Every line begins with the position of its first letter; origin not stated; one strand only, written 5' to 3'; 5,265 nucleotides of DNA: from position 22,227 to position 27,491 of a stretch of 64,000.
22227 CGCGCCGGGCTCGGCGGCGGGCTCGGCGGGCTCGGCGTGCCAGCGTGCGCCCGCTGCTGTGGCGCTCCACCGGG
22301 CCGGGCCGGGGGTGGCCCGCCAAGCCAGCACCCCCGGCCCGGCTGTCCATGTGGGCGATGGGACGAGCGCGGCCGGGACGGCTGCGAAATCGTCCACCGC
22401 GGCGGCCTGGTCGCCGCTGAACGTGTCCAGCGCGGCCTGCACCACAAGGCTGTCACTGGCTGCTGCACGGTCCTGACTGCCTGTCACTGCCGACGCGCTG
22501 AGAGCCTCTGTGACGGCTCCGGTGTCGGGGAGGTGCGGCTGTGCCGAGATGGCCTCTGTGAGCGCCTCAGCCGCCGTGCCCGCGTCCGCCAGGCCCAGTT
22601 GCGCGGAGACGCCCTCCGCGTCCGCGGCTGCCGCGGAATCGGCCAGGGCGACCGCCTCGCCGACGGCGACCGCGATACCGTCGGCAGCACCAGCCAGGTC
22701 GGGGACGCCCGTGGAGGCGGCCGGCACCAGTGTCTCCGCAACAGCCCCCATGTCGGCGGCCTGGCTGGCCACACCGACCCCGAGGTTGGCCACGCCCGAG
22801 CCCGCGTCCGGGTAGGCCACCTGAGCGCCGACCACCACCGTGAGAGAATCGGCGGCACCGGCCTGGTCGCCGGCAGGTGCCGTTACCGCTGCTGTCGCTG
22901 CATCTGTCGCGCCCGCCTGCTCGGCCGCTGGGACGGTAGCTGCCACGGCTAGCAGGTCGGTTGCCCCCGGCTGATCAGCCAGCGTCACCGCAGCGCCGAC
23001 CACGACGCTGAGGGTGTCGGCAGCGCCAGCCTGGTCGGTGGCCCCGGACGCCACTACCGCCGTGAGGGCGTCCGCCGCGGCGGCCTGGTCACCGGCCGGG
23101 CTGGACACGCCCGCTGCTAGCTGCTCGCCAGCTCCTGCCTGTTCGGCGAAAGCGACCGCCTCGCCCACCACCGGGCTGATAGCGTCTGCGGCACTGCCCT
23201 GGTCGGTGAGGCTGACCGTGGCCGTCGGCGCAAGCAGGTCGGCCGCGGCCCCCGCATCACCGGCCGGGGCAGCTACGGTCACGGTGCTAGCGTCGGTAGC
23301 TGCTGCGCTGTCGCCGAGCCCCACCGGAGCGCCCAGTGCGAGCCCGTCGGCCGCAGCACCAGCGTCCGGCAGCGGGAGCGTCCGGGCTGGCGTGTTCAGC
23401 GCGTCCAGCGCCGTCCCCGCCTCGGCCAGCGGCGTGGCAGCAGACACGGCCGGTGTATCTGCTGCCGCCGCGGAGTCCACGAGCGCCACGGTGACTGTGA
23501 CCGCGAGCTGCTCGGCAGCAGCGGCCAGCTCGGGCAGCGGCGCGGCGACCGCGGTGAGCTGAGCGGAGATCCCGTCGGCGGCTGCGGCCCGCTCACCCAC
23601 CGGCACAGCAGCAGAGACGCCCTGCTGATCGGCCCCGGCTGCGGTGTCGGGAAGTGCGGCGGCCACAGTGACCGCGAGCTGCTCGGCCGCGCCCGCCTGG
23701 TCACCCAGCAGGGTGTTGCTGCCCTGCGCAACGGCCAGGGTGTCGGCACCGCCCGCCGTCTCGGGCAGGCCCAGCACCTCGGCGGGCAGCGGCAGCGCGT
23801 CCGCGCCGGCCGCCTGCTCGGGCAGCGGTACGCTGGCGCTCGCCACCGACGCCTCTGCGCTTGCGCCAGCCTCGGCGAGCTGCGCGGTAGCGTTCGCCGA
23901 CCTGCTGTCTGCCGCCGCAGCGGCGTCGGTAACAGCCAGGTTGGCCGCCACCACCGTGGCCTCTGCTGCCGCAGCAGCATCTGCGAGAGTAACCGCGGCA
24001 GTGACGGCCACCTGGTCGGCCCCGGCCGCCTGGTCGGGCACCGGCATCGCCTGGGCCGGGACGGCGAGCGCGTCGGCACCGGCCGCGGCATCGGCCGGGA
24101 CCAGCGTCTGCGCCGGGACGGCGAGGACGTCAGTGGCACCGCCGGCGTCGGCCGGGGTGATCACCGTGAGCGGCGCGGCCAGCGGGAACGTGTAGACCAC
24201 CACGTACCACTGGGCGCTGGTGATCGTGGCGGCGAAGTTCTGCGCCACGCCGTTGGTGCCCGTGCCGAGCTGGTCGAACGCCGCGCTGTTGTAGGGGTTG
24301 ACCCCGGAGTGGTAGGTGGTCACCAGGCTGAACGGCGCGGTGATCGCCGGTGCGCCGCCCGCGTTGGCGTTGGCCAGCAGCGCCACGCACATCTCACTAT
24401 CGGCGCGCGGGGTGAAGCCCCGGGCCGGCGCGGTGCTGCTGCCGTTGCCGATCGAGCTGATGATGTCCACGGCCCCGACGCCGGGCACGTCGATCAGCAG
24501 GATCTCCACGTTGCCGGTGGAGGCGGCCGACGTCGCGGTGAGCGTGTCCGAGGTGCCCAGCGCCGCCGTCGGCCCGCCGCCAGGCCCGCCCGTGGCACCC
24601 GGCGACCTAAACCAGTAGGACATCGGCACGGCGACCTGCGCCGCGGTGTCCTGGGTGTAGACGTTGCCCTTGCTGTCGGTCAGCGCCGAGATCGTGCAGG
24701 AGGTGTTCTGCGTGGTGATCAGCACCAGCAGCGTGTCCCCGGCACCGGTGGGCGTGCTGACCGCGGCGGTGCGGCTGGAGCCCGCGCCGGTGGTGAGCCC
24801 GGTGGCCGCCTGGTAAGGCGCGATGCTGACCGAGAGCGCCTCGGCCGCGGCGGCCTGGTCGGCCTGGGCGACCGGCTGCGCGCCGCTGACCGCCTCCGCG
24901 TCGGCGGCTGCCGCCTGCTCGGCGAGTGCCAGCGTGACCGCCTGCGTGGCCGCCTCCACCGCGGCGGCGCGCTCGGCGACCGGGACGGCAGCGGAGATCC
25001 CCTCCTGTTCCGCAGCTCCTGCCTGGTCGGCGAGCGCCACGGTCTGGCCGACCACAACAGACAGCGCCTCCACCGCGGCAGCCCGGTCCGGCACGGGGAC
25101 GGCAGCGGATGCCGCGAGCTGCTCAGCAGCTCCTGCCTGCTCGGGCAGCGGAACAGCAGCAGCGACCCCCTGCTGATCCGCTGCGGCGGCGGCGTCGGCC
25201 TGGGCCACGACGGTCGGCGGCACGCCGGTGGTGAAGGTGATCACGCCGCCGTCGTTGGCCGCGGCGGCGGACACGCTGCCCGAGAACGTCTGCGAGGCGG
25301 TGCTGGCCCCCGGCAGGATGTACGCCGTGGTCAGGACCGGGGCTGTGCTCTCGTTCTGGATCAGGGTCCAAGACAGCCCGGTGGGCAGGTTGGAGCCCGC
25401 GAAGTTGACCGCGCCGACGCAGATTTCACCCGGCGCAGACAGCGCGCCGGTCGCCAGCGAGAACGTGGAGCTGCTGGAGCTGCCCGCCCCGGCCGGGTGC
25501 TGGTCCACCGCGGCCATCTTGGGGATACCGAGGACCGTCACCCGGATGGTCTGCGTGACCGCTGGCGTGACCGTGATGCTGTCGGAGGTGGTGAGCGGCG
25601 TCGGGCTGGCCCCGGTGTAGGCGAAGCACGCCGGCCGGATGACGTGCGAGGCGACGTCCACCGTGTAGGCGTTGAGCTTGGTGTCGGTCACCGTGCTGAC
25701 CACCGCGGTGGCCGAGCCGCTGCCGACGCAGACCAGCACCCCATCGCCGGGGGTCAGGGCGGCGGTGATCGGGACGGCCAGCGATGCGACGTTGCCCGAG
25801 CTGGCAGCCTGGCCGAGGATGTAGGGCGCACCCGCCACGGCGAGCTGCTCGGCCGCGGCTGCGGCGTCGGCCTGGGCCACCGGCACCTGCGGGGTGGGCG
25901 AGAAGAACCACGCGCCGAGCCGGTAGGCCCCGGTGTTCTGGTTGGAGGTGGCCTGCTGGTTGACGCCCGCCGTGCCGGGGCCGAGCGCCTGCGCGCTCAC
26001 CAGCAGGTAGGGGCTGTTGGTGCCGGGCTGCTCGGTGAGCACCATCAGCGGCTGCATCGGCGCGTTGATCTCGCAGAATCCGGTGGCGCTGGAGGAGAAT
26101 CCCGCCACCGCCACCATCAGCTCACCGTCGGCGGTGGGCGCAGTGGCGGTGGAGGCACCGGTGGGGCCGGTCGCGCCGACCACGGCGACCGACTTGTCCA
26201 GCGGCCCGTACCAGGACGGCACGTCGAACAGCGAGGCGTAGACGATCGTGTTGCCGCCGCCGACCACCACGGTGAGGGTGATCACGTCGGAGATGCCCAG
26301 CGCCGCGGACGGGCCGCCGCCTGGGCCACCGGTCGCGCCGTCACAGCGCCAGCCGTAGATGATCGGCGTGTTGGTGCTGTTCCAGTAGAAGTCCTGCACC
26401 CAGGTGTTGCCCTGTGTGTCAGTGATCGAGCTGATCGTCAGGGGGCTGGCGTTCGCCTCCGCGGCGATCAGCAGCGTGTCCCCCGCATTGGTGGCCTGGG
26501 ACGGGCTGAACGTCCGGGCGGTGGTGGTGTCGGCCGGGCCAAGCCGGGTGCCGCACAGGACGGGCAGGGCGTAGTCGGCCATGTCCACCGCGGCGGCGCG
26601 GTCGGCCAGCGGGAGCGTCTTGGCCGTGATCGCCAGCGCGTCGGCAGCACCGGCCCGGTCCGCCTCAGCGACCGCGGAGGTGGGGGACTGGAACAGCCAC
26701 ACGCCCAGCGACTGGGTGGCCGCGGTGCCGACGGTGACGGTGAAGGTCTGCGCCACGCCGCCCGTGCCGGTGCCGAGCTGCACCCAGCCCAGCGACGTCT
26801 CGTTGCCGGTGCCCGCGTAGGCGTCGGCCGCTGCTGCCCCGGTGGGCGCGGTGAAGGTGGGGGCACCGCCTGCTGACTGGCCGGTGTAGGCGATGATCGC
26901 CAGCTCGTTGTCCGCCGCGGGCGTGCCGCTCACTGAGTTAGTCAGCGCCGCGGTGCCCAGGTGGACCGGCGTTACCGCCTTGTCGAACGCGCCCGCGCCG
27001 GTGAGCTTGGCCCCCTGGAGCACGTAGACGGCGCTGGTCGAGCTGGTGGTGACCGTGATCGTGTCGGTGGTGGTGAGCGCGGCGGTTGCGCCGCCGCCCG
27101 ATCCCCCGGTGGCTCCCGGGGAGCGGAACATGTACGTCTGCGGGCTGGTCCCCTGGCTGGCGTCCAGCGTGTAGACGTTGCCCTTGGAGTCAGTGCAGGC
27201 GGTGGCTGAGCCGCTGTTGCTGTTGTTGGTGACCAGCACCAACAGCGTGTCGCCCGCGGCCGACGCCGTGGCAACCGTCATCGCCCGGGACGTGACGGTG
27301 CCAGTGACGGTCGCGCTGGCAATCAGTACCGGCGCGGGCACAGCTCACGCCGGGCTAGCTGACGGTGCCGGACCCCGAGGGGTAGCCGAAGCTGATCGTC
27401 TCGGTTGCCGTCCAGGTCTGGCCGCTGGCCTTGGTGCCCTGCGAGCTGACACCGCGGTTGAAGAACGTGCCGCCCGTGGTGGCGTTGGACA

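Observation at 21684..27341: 1885-aa Ala-rich modular protein in the tail operon: four paralogous modules plus long degenerate repeat tracts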

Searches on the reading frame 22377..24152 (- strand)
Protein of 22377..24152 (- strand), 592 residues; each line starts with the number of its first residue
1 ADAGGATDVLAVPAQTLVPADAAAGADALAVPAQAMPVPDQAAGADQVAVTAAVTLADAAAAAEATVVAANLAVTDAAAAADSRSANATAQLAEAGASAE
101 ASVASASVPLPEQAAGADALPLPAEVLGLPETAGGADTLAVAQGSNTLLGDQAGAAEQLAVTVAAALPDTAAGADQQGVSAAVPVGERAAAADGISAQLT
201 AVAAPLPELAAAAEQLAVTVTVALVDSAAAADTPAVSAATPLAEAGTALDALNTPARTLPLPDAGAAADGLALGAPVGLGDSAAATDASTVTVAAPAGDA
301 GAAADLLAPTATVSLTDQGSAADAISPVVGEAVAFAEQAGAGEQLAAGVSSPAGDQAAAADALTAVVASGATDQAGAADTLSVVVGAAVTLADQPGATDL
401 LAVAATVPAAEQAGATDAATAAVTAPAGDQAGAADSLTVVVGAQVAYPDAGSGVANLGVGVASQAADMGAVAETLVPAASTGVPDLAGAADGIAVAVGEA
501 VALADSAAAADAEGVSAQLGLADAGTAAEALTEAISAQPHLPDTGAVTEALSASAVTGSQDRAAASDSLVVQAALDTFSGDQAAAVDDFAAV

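Call 81: search_solved_structures(query=window:22377-24152:-, max_evalue=10)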
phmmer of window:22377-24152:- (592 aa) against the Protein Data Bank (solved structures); distinct sequences matched with E-value up to 10: 0.

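Call 82: find_homologous_proteins(query=window:22377-24152:-, max_evalue=0.00001)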
Query window:22377-24152:- (592 aa): 26 proteins with E <= 0.00001 among 8000 candidates.
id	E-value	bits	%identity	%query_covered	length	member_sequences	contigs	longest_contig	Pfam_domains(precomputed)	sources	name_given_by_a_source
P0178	1.2e-20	92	37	50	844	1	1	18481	-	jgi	jgi:hypothetical protein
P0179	1.8e-20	92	36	62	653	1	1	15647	-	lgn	-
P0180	3.0e-20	91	38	43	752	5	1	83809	-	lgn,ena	-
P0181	4.5e-20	90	32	44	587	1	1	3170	-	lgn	-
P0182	2.5e-18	85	44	19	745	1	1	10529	-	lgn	-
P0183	1.7e-17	82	35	67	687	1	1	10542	-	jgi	jgi:hypothetical protein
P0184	2.7e-17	81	40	42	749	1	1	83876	-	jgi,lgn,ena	-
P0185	8.4e-17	80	35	45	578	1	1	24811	-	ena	-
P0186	1.9e-15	75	46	19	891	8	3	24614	-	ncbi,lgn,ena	-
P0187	4.9e-15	74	43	43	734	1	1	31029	-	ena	-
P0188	1.6e-13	69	35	48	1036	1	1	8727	-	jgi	jgi:hypothetical protein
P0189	1.6e-13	69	36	45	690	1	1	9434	-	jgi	-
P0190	1.8e-12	65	32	76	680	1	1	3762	-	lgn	-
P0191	2.1e-12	65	32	15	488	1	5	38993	-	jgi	jgi:hypothetical protein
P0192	3.4e-12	64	36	46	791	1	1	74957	-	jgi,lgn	jgi:hypothetical protein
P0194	5.6e-10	57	35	55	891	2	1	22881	PF13385.14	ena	-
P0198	4.3e-8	51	34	45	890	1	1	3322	PF02156.22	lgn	-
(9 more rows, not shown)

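Call 84: search_protein_families(library=pfam, proteins=[P0194, P0198, P0178, P0186, P0188, P0180], max_evalue=0.01)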
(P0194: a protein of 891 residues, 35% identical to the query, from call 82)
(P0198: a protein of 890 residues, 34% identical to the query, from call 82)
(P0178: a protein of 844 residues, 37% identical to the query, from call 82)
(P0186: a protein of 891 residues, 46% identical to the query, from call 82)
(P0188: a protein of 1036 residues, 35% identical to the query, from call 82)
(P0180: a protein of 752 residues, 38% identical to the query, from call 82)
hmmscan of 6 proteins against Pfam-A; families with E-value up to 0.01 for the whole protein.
P0194 (891 aa): 1 family
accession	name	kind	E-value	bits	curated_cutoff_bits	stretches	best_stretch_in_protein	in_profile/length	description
PF13385.13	Laminin_G_3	-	1e-07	32.6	27.6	1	44-147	49-150/151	Concanavalin A-like lectin/glucanases superfamily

P0198 (890 aa): 1 family
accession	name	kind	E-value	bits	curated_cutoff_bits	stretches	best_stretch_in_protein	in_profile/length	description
PF02156.21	Glyco_hydro_26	-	2.1e-14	54.1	20.2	1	298-400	134-232/311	Glycosyl hydrolase family 26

P0178 (844 aa): 0 families

P0186 (891 aa): 0 families

P0188 (1036 aa): 0 families

P0180 (752 aa): 0 families

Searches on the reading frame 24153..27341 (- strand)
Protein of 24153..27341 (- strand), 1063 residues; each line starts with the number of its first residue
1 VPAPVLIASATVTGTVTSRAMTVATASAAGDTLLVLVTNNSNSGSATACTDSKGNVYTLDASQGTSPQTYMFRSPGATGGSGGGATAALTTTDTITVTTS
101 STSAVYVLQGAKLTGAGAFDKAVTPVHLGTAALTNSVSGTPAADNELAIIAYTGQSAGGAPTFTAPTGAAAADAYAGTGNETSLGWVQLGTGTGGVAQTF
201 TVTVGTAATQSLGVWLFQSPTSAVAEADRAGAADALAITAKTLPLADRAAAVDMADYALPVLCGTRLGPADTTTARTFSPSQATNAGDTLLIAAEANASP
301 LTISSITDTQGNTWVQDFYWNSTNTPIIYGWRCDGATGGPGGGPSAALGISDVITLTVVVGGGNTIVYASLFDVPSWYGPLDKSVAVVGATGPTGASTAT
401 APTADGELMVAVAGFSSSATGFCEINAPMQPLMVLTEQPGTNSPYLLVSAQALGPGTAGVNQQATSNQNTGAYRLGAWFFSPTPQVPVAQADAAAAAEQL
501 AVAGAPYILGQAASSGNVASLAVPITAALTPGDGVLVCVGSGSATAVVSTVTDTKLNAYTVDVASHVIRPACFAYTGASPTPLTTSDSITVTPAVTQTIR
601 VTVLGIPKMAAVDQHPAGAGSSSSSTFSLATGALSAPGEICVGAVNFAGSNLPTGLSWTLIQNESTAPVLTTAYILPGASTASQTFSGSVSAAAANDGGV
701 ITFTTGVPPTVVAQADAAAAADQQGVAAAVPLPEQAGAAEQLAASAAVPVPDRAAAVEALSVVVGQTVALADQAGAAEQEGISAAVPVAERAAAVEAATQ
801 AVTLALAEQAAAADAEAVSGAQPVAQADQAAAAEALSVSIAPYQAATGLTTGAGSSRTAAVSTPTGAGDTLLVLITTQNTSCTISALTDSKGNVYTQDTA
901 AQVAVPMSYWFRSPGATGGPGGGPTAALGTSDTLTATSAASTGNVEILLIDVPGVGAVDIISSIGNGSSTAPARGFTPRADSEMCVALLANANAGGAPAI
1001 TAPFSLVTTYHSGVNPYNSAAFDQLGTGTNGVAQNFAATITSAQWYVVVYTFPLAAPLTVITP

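Call 12: find_homologous_proteins(query=window:24153-27341:-)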
Query window:24153-27341:- (1063 aa): 18 proteins with E <= 0.001 among 8000 candidates.
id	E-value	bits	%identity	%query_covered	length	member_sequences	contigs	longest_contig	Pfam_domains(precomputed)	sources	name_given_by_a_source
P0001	0.0e+0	1847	94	92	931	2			-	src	-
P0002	6.9e-138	479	75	20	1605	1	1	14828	-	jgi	jgi:hypothetical protein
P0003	8.4e-115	403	67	20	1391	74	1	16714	-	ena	-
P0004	6.0e-107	377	57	21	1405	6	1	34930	-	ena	-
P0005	1.3e-63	234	60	20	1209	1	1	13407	-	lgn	-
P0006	2.3e-60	223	46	19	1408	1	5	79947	-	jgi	jgi:hypothetical protein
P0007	6.8e-47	178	33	49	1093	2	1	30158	-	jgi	-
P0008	7.0e-43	165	36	21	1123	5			-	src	-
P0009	3.4e-42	163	33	20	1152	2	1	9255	-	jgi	-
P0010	4.2e-39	152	45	20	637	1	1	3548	-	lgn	-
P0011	5.1e-39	152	47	19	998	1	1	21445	-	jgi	jgi:hypothetical protein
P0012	1.0e-25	108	44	20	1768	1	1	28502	-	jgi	jgi:hypothetical protein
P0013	5.2e-24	103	46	17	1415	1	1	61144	-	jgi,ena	jgi:hypothetical protein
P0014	1.3e-19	88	47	15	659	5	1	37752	-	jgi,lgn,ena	-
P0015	2.1e-16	77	45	14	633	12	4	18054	-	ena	-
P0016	1.7e-14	71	37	11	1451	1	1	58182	-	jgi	jgi:trimeric autotransporter adhesin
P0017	5.0e-14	69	44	15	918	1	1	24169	-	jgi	jgi:hypothetical protein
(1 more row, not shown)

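Call 17: find_encoding_contigs(protein=P0001, flank=10000, max_places=4)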
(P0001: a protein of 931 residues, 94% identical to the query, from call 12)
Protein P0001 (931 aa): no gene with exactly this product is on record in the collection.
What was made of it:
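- Tried and rejected: P0001 could not be located on a contig (call 17).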

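Call 18: find_encoding_contigs(protein=P0006, flank=10000, max_places=2)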
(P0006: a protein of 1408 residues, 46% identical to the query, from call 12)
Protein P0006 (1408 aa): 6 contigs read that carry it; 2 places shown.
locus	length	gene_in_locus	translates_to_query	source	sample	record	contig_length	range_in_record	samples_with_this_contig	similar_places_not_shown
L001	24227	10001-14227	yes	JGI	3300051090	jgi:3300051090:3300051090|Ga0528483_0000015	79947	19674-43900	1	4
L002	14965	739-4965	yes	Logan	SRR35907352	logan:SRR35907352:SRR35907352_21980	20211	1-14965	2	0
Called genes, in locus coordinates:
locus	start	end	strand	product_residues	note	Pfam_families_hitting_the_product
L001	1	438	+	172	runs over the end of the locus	-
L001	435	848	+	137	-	-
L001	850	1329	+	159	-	-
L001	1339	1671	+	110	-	-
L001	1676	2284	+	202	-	PF25681:Phage_TTP_17 (weak)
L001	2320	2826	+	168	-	-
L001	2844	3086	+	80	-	-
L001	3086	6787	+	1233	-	PF00877:NLPC_P60, PF18896:SLT_3 (weak)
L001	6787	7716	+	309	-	PF22768:SPP1_Dit (weak)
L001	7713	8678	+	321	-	-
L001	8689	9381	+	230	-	-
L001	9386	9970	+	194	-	-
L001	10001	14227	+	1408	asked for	-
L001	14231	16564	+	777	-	-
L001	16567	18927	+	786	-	-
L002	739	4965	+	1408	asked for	-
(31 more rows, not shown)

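Call 55: search_protein_families(library=phrogs, proteins=[P0005, P0010, P0011, P0012, P0013, P0014, P0017], max_evalue=0.001)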
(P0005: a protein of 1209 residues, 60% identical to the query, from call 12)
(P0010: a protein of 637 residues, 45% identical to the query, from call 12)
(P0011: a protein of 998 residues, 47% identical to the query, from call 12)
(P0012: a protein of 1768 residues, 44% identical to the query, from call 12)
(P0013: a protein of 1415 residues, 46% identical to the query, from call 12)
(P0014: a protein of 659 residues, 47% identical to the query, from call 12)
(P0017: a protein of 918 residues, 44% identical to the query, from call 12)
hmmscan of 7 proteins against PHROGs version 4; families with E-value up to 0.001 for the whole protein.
P0005 (1209 aa): 1 family
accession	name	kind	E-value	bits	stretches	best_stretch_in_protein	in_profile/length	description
phrog_1885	-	tail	2.1e-32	113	1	825-1183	14-364/1033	minor tail protein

P0010 (637 aa): 0 families

P0011 (998 aa): 0 families

P0012 (1768 aa): 0 families

P0013 (1415 aa): 1 family
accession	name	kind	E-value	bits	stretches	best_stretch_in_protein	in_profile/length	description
phrog_2840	-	tail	2.7e-17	62.7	2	256-304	207-255/1264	minor tail protein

P0014 (659 aa): 1 family
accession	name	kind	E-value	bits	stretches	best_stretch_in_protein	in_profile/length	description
phrog_5577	-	tail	4.3e-18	66.7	1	388-658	27-294/295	minor tail protein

P0017 (918 aa): 1 family
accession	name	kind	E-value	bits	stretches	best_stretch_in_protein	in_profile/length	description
phrog_5577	-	tail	7.1e-19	69.3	1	646-917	27-294/295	minor tail protein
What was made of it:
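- On Siphophage adhesion-device / baseplate accessory protein with CBM-type modules: P0005: modules plus phrog_1885 (call 55).
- The module is fused N-terminally to Dit-like phrog_5577 proteins (P0014, P0017) and to a phrog_1885 protein (P0005) (call 55). In fusion proteins the module is peripheral to the Dit-like or phrog_1885 cores (call 55).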

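Call 56: search_protein_families(library=pfam, proteins=[P0005, P0010, P0011, P0012, P0013, P0014, P0017, P0003], max_evalue=0.01)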
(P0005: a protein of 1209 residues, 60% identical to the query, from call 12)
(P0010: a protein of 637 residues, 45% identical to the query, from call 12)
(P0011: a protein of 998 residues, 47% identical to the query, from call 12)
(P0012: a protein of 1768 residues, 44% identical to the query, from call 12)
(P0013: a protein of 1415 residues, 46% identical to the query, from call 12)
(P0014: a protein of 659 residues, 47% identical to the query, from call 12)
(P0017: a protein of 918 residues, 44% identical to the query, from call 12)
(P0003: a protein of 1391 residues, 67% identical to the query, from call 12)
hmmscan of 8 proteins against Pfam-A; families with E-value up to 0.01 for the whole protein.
P0005 (1209 aa): 0 families

P0010 (637 aa): 0 families

P0011 (998 aa): 0 families

P0012 (1768 aa): 1 family
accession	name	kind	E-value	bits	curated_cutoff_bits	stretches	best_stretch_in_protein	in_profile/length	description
PF15902.12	Sortilin-Vps10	-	0.0006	19.1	33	0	861-905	3-46/446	Sortilin, neurotensin receptor 3,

P0013 (1415 aa): 0 families

P0014 (659 aa): 0 families

P0017 (918 aa): 0 families

P0003 (1391 aa): 0 families

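Call 84: search_protein_families(library=pfam, proteins=[P0016, P0008], max_evalue=0.01)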
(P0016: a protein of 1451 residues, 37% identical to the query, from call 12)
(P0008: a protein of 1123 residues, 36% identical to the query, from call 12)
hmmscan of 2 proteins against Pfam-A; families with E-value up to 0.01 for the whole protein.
P0016 (1451 aa): 0 families

P0008 (1123 aa): 0 families
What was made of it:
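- On Trimeric autotransporter adhesin (JGI's name for homologue P0016): No Pfam family in P0016 (call 84).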
